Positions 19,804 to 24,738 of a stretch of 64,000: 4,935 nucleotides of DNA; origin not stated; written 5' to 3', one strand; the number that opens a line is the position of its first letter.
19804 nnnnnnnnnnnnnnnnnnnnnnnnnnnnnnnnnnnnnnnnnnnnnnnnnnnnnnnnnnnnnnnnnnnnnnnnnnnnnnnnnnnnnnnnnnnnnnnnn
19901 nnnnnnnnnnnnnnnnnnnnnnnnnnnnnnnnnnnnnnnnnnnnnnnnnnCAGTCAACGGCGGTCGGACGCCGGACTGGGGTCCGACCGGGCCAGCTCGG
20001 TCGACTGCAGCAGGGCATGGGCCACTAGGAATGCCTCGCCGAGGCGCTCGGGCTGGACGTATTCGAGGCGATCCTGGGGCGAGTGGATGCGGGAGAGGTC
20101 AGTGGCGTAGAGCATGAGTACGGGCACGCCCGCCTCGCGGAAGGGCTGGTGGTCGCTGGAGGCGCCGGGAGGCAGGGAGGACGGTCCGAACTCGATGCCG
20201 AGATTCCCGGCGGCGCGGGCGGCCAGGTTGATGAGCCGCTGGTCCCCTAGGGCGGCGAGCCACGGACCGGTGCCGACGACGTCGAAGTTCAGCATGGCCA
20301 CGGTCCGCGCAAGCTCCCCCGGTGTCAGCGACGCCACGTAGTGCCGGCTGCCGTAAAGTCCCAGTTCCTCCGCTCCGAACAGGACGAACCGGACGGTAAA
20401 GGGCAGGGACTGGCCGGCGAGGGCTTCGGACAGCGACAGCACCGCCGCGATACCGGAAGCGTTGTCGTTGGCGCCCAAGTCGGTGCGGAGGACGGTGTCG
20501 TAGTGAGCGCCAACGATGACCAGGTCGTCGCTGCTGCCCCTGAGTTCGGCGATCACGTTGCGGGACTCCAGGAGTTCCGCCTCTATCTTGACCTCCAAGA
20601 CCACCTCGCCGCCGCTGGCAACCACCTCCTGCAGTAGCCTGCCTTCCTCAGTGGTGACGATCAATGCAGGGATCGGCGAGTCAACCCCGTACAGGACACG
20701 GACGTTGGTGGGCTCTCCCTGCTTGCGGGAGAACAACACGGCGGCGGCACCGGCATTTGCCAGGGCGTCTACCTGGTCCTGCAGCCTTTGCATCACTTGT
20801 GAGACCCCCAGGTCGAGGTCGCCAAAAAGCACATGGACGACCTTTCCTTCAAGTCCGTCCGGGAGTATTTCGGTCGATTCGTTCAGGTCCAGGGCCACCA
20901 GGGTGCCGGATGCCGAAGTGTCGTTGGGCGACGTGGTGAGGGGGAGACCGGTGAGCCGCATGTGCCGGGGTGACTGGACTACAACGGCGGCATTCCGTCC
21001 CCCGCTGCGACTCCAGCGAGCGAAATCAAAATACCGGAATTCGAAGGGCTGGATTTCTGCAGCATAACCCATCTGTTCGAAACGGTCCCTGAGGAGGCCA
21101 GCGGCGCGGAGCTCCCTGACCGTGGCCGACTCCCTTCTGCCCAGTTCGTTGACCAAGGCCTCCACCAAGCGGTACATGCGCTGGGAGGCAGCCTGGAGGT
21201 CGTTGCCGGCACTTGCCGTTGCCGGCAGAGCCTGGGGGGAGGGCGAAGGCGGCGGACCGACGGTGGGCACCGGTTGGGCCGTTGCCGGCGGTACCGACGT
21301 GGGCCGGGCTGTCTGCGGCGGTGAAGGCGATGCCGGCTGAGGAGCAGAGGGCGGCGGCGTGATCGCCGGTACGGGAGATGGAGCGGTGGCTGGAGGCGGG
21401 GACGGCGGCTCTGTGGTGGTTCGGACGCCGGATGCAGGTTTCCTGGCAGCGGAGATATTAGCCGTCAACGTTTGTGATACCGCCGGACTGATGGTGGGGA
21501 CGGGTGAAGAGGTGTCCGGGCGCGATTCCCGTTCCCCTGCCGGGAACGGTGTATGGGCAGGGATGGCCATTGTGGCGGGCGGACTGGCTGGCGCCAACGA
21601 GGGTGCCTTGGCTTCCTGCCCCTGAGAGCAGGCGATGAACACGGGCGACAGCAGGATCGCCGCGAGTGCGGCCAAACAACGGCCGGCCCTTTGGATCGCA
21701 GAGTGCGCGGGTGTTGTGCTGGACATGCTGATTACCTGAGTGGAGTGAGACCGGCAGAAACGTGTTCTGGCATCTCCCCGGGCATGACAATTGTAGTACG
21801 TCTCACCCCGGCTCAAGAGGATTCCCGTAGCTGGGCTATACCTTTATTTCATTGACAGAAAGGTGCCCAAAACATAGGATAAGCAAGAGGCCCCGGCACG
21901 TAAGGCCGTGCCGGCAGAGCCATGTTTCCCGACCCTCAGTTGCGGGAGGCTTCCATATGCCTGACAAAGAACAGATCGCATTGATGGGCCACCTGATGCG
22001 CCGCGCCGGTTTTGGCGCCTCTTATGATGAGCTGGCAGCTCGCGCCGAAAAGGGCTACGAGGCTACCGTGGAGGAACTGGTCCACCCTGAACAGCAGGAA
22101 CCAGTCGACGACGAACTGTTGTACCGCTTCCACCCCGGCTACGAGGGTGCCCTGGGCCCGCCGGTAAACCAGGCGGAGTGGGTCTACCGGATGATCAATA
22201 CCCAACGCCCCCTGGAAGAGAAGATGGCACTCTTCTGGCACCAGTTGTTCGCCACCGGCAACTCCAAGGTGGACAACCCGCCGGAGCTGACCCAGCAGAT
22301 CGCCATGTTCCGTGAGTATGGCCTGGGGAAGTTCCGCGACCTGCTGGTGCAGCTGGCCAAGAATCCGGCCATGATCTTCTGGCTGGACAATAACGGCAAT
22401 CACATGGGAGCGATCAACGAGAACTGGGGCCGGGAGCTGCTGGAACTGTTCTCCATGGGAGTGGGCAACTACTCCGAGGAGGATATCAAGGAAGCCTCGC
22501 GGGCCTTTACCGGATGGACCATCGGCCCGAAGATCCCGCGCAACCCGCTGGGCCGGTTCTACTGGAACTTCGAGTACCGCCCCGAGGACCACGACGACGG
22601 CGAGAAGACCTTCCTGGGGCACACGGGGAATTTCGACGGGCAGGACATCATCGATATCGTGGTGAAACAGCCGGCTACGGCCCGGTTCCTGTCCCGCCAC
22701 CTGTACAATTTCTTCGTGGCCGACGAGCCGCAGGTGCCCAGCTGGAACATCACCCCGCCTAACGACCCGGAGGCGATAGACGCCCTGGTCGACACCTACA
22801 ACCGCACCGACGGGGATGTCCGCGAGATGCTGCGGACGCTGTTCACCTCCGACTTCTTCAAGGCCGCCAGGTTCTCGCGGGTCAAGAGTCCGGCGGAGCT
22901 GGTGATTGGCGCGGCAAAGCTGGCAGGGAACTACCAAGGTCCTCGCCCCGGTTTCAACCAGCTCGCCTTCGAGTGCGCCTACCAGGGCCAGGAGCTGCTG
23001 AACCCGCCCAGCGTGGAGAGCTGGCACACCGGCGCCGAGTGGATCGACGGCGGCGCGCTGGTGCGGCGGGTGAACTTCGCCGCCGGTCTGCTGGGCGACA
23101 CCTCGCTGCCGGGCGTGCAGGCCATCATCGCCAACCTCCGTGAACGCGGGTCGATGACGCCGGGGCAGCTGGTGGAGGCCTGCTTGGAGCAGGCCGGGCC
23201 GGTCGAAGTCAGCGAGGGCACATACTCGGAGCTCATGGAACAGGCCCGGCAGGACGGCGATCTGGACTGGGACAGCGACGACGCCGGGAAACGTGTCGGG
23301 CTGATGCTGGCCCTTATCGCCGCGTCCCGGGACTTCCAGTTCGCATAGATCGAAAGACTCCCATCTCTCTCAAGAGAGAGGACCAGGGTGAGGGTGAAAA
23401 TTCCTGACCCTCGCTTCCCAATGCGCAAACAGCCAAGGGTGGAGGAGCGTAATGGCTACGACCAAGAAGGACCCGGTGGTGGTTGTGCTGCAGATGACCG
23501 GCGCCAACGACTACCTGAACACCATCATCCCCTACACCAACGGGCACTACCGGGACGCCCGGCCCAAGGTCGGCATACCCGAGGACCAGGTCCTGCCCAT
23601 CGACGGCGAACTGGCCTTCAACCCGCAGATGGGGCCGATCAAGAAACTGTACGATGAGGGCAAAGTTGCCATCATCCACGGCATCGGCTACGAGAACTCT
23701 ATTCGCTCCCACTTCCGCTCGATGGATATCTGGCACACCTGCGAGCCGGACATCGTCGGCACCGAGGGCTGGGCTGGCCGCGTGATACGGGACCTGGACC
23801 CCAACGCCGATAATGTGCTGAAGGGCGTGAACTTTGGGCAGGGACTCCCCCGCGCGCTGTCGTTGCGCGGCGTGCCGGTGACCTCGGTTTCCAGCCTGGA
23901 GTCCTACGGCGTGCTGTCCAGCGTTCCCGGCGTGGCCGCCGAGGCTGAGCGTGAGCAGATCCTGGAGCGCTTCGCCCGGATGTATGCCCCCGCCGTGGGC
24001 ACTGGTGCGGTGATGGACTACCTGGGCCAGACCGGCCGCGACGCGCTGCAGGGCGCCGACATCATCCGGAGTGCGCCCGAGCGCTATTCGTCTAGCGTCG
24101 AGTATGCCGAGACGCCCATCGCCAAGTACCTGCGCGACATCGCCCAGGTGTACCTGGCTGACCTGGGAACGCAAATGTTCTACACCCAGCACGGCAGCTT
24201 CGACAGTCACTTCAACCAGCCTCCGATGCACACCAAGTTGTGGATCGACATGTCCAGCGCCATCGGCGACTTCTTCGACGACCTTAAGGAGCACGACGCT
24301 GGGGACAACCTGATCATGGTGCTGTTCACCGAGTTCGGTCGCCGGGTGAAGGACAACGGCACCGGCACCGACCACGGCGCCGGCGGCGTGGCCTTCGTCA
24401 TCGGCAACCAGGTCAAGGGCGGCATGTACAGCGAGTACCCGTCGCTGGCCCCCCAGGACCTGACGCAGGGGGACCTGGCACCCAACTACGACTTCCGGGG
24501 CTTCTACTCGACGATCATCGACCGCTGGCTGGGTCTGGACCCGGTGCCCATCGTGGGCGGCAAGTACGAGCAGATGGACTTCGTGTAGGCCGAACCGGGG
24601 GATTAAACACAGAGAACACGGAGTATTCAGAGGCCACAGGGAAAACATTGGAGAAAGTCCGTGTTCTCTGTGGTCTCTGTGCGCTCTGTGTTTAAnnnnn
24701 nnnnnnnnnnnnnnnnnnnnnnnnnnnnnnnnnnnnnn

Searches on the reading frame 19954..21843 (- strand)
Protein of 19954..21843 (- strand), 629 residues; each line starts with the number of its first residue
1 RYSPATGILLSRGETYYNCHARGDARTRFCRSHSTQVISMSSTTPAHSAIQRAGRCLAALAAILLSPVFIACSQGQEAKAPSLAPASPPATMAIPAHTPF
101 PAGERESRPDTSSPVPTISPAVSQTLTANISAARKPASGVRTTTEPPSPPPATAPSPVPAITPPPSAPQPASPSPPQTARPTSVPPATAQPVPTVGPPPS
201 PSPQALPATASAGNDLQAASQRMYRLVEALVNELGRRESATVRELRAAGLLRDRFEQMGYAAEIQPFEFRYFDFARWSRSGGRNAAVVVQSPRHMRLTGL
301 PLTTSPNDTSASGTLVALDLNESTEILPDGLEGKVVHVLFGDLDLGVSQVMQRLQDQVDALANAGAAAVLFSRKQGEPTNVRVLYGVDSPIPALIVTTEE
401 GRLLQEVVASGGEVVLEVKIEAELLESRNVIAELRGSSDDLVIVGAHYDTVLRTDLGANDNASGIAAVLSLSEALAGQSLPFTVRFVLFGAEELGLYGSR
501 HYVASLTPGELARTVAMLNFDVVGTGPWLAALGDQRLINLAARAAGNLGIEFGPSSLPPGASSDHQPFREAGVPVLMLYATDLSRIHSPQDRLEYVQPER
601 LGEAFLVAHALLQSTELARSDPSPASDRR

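Call 42: search_protein_families(library=pfam, proteins=[window:19954-21843:-], max_evalue=0.00001)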
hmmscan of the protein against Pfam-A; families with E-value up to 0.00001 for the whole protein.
window:19954-21843:- (629 aa): 2 families
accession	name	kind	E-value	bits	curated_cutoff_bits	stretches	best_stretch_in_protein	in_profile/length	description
PF04389.22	Peptidase_M28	-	2.4e-37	129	21.3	1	429-610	1-191/193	Peptidase family M28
PF01546.33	Peptidase_M20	-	9.4e-08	32.6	24.6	1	456-604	31-196/206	Peptidase family M20/M25/M40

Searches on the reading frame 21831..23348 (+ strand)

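Call 42: search_protein_families(library=pfam, proteins=[window:21831-23348:+], max_evalue=0.00001)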
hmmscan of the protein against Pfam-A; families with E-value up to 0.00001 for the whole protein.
window:21831-23348:+ (505 aa): 1 family
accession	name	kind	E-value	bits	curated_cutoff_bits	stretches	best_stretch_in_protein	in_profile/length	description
PF08811.16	DUF1800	-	4.3e-103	346.1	26.1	1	54-503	1-418/419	Protein of unknown function (DUF1800)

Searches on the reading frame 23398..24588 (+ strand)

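Call 42: search_protein_families(library=pfam, proteins=[window:23398-24588:+], max_evalue=0.00001)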
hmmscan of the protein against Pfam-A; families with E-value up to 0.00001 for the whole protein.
window:23398-24588:+ (396 aa): 1 family
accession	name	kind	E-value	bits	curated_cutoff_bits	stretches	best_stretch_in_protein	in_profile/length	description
PF07394.17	DUF1501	-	5e-21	75.8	27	1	248-353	234-342/390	Protein of unknown function (DUF1501)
